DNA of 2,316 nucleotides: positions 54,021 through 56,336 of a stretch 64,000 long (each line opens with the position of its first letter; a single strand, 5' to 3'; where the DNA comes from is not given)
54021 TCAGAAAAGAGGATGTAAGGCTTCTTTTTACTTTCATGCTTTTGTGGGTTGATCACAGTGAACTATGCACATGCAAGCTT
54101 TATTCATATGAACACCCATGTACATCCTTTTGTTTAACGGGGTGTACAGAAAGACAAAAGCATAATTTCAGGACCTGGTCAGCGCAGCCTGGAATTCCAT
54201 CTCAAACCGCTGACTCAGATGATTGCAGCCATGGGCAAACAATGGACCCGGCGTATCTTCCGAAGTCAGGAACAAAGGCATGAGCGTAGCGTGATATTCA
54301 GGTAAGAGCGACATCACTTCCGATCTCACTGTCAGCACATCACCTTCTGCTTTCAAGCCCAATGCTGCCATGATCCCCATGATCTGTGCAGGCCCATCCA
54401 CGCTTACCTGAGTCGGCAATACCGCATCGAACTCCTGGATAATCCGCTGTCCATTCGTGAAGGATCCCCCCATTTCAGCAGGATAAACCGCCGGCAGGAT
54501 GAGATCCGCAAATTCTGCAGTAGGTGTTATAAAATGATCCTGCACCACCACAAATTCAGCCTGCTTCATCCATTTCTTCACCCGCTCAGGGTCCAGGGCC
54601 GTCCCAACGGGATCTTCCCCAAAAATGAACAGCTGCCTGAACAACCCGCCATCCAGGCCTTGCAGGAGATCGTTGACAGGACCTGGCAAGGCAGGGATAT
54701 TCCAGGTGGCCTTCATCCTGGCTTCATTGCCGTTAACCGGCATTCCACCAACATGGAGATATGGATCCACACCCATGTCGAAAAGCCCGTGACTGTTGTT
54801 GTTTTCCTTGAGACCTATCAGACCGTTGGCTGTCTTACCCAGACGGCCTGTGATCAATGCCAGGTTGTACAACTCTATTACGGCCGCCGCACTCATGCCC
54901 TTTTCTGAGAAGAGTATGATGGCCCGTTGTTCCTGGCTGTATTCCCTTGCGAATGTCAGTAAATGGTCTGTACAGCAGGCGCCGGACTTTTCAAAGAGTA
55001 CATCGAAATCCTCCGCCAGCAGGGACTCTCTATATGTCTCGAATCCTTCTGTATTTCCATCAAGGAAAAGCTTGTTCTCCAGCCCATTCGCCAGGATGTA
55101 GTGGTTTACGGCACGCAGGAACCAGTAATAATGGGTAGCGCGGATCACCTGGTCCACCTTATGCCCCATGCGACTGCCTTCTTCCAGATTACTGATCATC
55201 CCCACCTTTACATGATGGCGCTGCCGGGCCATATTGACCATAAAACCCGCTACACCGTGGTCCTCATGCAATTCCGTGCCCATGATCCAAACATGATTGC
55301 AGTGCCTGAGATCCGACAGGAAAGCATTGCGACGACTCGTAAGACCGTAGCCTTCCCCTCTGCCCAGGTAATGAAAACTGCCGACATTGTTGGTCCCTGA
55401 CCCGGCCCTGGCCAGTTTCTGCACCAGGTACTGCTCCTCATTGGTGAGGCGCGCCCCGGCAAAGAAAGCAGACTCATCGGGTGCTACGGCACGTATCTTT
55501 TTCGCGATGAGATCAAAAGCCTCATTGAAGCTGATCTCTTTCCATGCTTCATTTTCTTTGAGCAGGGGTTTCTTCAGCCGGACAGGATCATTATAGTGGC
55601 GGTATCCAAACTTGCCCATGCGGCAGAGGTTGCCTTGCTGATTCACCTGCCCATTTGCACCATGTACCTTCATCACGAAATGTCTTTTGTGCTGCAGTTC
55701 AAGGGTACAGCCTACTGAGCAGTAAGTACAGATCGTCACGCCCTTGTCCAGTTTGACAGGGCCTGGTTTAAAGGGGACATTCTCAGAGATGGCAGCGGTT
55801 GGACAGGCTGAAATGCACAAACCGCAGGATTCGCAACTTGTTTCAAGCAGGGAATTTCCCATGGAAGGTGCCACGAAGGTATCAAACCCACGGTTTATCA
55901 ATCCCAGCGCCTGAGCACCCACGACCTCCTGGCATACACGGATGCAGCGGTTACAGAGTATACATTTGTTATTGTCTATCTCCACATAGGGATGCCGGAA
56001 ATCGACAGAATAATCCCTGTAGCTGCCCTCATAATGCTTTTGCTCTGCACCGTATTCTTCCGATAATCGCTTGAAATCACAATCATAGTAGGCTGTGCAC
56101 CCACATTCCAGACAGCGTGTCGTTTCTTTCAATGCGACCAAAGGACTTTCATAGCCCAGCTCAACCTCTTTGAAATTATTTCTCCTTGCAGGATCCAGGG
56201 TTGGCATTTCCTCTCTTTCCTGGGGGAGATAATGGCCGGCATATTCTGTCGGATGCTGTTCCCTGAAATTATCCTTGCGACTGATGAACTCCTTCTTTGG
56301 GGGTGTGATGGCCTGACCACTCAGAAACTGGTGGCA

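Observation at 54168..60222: Bfu-type (NuoE/NuoF/NuoG-like) putative electron-bifurcating enzyme whose large subunit fuses a GltD NADPH module with a catalytically degenerate molybdopterin domain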

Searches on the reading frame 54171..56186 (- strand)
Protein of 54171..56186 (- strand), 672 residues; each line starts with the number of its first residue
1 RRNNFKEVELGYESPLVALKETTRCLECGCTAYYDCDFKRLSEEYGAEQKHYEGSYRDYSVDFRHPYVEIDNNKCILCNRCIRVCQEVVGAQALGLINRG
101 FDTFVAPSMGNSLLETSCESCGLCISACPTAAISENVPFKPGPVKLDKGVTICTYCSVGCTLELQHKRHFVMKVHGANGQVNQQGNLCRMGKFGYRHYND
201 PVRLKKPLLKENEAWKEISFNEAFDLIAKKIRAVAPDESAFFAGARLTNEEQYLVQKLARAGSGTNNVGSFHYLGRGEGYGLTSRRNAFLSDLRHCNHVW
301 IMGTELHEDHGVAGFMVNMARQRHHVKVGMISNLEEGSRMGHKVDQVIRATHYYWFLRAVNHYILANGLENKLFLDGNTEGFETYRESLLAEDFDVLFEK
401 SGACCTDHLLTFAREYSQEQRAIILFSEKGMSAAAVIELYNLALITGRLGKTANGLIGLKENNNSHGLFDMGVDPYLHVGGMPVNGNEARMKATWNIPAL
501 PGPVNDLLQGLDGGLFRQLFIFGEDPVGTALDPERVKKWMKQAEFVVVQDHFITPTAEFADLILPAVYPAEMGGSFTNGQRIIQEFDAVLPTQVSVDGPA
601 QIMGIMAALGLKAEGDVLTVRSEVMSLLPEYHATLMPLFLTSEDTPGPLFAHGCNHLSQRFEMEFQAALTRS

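Call 37: search_solved_structures(query=window:54171-56186:-, max_evalue=1e-30, show_alignments=3)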
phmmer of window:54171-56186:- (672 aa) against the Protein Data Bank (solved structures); distinct sequences matched with E-value up to 1e-30: 14.
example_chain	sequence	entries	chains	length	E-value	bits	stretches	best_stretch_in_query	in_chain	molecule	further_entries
8oh5_C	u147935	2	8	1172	9.7e-78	265.1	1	17-319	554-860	Formate dehydrogenase-O, major subunit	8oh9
9bov_A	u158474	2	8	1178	4.9e-69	236.4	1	1-474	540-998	Molybdopterin oxidoreductase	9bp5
9wxb_B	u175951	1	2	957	5.2e-63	216.5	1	61-590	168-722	Formate dehydrogenase alpha subunit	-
6tg9_A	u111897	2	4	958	7.6e-63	215.9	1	60-593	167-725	Formate dehydrogenase subunit alpha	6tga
8rqz_C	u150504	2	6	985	5e-61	209.9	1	145-590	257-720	Probable oxidoreductase YjgC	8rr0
9gzq_A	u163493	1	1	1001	5.3e-61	209.8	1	145-590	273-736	Probable oxidoreductase YjgC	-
7e5z_A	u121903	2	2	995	2.4e-53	184.5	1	59-589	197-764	Formate dehydrogenase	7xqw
7vw6_A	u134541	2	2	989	2.6e-53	184.4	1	59-589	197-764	Formate dehydrogenase | Tungsten-containing formate dehydrogenase alpha subunit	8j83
7qv7_S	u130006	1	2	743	1.4e-52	182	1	145-597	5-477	Hydrogen dependent carbon dioxide reductase subunit FdhF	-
9t1s_L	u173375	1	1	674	2e-50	174.8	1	146-592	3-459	formate dehydrogenase (coenzyme F420)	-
7bkb_D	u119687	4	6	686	1.6e-49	171.9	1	150-611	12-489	Formate dehydrogenase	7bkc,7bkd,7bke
1aa6_A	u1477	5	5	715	1.1e-45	159.2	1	148-603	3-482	FORMATE DEHYDROGENASE H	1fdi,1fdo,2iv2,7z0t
7t2r_A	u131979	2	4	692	3.1e-38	134.6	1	25-268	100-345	NiFe hydrogenase subunit A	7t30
9n5u_A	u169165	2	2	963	3.3e-32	114.7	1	1-223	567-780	NfnA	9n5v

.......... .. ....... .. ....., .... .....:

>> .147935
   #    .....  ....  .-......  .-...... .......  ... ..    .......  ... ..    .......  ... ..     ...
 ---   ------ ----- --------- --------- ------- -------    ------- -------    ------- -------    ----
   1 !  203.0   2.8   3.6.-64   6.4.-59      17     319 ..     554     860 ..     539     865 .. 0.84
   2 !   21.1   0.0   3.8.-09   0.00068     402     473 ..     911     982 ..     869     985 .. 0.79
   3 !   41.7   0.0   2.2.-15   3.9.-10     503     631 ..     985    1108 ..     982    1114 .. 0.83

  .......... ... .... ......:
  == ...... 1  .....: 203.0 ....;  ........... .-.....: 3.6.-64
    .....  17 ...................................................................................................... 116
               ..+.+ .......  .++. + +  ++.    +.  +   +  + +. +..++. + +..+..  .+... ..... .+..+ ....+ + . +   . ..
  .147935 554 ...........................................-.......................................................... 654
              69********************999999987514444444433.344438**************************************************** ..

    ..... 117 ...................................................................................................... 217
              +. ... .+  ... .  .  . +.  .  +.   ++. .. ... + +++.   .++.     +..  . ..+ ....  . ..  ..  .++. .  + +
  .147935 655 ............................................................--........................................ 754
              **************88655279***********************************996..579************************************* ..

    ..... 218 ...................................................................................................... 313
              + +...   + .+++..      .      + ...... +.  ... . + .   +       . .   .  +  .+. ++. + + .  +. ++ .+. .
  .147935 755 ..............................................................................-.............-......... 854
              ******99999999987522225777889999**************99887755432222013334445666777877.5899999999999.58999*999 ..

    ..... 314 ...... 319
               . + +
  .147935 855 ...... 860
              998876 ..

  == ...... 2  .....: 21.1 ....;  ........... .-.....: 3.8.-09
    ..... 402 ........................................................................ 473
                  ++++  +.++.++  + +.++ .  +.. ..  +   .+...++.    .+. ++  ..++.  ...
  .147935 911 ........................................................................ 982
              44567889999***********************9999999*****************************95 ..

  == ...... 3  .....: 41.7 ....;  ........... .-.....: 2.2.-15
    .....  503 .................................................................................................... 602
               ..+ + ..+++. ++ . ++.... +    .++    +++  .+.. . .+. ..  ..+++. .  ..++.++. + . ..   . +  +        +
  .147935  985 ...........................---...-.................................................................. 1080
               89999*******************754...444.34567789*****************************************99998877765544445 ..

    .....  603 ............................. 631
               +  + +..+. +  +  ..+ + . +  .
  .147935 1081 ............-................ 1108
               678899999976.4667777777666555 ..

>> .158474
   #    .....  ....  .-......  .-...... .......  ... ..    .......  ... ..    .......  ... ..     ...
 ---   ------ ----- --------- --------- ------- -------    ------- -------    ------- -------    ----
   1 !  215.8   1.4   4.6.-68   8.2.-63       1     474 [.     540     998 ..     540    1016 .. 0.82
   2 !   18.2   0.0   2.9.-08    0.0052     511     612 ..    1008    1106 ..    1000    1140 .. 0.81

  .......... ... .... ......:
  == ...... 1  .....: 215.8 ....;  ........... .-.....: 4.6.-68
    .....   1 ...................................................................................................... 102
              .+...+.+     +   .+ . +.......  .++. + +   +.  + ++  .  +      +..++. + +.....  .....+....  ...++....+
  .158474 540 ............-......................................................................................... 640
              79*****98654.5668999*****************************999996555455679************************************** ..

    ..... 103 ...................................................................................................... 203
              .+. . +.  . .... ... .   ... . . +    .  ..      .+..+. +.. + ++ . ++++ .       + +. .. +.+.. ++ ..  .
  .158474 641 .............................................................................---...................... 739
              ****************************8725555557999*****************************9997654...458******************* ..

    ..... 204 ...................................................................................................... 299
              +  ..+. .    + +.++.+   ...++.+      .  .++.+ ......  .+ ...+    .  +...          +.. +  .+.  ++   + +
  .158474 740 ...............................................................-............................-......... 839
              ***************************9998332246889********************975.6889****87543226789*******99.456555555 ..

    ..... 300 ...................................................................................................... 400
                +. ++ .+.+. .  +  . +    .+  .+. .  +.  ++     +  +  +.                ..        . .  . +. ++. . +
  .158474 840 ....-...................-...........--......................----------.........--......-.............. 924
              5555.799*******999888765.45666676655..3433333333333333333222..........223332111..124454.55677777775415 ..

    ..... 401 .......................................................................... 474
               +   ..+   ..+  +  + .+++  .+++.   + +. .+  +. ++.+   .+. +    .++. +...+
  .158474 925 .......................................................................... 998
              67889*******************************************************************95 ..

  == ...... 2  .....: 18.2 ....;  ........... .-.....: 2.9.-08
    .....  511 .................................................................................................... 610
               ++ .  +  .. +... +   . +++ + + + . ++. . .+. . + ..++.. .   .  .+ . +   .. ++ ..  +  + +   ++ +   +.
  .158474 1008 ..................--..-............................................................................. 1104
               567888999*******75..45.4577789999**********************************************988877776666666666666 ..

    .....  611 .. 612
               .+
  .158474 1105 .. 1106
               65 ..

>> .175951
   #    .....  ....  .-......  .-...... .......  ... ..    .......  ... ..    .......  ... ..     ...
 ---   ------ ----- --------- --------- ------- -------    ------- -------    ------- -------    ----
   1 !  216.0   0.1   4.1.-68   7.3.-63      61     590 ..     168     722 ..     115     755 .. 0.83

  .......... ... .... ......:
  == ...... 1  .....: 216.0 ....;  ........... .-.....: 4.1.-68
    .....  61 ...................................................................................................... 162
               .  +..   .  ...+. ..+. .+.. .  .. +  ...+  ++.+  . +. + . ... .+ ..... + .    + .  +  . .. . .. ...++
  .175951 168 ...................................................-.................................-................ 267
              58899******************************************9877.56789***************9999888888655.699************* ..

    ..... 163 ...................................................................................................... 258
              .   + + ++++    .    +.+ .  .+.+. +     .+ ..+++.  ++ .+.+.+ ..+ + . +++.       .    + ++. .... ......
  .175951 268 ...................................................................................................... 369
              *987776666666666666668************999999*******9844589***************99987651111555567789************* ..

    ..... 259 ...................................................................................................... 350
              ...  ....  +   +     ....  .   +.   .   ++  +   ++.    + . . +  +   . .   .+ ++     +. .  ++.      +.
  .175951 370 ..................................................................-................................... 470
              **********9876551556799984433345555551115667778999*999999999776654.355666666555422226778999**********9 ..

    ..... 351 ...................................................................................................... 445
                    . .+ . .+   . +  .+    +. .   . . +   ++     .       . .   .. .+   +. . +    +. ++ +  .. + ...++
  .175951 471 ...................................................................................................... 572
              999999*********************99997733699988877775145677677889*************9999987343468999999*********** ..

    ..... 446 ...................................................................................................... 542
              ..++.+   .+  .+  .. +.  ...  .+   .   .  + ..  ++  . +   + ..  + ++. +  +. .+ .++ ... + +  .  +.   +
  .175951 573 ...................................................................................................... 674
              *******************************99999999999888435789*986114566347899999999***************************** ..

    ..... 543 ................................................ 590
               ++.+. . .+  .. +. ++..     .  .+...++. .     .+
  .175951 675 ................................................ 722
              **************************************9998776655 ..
